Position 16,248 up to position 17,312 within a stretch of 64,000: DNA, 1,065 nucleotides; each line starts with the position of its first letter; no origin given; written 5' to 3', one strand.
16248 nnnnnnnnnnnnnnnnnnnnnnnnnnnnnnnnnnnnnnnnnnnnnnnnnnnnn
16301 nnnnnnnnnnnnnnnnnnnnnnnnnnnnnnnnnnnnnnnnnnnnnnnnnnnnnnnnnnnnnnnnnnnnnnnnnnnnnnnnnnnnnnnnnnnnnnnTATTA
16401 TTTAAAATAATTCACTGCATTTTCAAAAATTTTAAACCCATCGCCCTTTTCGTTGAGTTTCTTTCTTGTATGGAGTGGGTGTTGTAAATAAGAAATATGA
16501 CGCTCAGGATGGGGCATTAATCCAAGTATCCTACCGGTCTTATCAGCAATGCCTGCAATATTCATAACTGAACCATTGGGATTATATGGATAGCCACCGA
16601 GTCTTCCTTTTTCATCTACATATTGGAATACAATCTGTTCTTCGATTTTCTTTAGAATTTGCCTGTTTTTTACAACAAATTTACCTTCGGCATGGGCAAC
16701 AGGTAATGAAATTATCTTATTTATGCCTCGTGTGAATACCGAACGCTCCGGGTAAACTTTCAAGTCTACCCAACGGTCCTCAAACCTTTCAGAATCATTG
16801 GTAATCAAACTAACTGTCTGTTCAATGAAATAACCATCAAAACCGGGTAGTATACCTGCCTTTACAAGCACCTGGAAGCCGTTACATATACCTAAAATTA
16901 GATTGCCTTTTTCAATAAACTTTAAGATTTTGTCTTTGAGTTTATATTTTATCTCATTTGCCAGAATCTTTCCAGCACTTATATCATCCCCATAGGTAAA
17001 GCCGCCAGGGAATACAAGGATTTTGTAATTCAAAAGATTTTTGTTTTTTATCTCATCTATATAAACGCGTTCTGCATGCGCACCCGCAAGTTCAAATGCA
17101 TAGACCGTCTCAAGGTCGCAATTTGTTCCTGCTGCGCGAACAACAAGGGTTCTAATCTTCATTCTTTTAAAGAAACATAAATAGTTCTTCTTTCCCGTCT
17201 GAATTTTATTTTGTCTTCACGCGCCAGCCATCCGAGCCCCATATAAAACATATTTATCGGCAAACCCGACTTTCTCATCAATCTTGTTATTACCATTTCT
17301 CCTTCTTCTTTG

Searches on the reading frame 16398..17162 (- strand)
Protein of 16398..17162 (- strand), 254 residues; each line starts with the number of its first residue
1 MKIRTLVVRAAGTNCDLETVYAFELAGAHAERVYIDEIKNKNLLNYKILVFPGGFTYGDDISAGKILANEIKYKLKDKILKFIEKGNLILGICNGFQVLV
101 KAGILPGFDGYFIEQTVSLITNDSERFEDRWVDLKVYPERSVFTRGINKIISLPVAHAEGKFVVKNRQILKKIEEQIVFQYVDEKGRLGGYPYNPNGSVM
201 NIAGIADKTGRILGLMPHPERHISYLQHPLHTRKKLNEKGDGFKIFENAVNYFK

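Call 73: search_protein_families(library=ncbifam, proteins=[window:16398-17162:-], max_evalue=1e-45)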
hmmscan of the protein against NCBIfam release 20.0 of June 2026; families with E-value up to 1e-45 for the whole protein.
window:16398-17162:- (254 aa): 4 families
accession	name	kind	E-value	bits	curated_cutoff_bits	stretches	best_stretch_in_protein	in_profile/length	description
NF002252.0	PRK01175.1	equivalog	4.6e-78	261.9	298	1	2-253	3-257/261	phosphoribosylformylglycinamidine synthase subunit PurQ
TIGR01737.1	FGAM_synth_I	equivalog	5.4e-69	232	177.8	1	4-251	2-226/228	phosphoribosylformylglycinamidine synthase I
NF002957.0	PRK03619.1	equivalog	2.4e-51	174.2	212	1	4-227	2-204/222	phosphoribosylformylglycinamidine synthase subunit PurQ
NF003672.0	PRK05297.1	equivalog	4e-48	163.8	783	1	2-251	1036-1287/1290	phosphoribosylformylglycinamidine synthase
